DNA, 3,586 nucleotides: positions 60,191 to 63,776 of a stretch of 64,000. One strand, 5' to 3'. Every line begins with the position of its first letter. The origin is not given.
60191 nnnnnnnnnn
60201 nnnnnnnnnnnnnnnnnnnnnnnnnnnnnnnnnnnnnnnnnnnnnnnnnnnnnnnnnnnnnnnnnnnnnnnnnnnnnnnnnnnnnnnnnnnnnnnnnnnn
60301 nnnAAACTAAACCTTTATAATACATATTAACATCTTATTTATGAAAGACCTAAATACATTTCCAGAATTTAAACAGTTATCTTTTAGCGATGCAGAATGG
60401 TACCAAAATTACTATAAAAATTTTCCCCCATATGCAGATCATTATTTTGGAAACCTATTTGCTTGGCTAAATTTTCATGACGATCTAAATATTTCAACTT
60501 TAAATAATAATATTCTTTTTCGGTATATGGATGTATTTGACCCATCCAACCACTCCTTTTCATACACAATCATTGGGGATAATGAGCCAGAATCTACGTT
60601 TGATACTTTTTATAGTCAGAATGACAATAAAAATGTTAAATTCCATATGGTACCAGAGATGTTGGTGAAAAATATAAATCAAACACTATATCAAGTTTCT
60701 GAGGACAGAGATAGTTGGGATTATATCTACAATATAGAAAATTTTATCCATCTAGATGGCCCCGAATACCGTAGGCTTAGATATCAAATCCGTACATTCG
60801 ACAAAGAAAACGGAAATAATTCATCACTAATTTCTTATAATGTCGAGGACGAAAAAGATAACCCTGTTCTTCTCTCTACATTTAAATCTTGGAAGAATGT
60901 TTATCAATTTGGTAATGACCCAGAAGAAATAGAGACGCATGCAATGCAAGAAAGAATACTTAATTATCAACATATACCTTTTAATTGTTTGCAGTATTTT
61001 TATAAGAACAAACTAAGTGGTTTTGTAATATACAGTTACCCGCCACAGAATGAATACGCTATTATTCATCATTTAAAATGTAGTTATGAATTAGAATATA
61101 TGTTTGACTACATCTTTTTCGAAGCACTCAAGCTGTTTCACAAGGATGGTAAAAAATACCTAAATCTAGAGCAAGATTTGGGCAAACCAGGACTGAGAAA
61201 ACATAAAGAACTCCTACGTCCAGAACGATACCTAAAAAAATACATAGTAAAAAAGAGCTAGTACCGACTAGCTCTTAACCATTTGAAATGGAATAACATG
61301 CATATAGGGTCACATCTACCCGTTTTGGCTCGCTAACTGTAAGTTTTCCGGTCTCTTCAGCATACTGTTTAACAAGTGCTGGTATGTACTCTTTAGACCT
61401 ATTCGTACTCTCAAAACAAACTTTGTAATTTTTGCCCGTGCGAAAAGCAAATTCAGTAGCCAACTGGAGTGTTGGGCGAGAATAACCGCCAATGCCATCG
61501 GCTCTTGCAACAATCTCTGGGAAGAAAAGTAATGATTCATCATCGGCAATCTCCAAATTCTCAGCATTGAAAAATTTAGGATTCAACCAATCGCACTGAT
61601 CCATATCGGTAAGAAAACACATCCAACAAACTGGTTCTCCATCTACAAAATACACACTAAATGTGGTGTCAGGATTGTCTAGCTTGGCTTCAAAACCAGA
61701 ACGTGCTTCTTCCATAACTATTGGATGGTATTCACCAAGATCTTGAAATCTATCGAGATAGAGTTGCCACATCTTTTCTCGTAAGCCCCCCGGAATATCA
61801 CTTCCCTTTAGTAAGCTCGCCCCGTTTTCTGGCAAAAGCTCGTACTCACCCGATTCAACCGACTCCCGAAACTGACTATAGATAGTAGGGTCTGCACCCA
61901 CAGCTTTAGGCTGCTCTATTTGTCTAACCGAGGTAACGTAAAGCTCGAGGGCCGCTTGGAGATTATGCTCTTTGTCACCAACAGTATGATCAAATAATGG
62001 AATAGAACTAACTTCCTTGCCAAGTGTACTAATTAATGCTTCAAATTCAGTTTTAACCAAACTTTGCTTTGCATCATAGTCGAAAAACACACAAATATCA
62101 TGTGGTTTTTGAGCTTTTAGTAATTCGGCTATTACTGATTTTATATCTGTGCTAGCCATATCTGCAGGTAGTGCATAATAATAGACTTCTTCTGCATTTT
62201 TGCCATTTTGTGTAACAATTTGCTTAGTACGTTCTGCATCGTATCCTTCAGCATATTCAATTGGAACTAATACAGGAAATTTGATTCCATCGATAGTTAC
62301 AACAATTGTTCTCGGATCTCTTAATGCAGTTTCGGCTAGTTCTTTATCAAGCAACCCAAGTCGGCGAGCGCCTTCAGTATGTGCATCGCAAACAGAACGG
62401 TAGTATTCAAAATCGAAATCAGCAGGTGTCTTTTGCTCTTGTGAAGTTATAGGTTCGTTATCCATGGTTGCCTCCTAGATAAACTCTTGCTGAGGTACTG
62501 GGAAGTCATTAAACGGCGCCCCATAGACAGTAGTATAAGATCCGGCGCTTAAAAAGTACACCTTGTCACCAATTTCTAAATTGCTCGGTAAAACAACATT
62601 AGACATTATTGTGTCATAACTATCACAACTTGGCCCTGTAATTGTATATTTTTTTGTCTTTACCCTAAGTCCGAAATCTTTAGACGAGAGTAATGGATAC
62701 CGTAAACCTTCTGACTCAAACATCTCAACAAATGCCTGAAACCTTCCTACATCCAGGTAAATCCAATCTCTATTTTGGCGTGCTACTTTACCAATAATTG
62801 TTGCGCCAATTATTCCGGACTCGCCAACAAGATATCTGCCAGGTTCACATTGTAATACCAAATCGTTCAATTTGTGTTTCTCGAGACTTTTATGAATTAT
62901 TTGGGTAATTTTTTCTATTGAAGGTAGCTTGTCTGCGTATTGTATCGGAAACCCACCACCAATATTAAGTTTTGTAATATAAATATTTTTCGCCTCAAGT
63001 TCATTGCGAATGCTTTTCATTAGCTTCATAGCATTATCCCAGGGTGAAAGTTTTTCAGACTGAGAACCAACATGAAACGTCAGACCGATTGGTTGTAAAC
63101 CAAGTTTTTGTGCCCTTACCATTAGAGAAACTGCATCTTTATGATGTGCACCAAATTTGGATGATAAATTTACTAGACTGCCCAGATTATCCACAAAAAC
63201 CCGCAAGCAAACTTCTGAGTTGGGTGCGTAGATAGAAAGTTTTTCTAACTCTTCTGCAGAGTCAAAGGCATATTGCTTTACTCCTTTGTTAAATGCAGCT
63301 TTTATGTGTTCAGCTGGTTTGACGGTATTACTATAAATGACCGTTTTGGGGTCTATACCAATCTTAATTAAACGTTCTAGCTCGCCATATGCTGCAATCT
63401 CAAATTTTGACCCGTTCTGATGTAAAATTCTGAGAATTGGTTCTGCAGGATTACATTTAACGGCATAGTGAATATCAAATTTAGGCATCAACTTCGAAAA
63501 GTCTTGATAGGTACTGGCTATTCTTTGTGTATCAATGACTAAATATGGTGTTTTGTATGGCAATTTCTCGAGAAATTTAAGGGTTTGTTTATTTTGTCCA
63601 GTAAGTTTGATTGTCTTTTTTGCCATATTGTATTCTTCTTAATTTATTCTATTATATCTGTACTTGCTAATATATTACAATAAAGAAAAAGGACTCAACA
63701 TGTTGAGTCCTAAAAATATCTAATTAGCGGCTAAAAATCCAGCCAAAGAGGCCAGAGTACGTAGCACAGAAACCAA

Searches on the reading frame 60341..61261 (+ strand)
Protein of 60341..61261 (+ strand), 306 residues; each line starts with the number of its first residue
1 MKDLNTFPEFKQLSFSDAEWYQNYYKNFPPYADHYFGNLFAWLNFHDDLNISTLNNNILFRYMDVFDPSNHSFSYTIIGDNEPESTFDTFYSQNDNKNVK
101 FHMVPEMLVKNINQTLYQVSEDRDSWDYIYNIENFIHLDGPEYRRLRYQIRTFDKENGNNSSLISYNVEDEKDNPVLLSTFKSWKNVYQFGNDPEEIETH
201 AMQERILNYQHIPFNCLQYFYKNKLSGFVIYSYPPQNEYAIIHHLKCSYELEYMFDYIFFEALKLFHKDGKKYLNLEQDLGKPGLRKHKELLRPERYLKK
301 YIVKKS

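Call 87: search_protein_families(library=pfam, proteins=[window:60341-61261:+], max_evalue=0.001)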
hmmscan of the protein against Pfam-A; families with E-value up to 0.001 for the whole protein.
window:60341-61261:+ (306 aa): 1 family
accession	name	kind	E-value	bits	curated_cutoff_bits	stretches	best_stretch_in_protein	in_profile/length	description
PF09924.15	LPG_synthase_C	-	2.5e-13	50.2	27.5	1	93-303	69-297/298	Phosphatidylglycerol lysyltransferase, C-terminal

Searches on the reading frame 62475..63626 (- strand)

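Call 87: search_protein_families(library=pfam, proteins=[window:62475-63626:-], max_evalue=0.001)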
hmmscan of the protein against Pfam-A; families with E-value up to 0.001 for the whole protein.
window:62475-63626:- (383 aa): 2 families
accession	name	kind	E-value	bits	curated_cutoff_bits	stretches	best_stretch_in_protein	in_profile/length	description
PF02784.22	Orn_Arg_deC_N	-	1.9e-52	178.5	23.4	1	35-267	3-246/247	Pyridoxal-dependent decarboxylase, pyridoxal binding domain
PF00278.28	Orn_DAP_Arg_deC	-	6.4e-13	49.2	23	1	232-362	5-95/95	Pyridoxal-dependent decarboxylase, C-terminal sheet domain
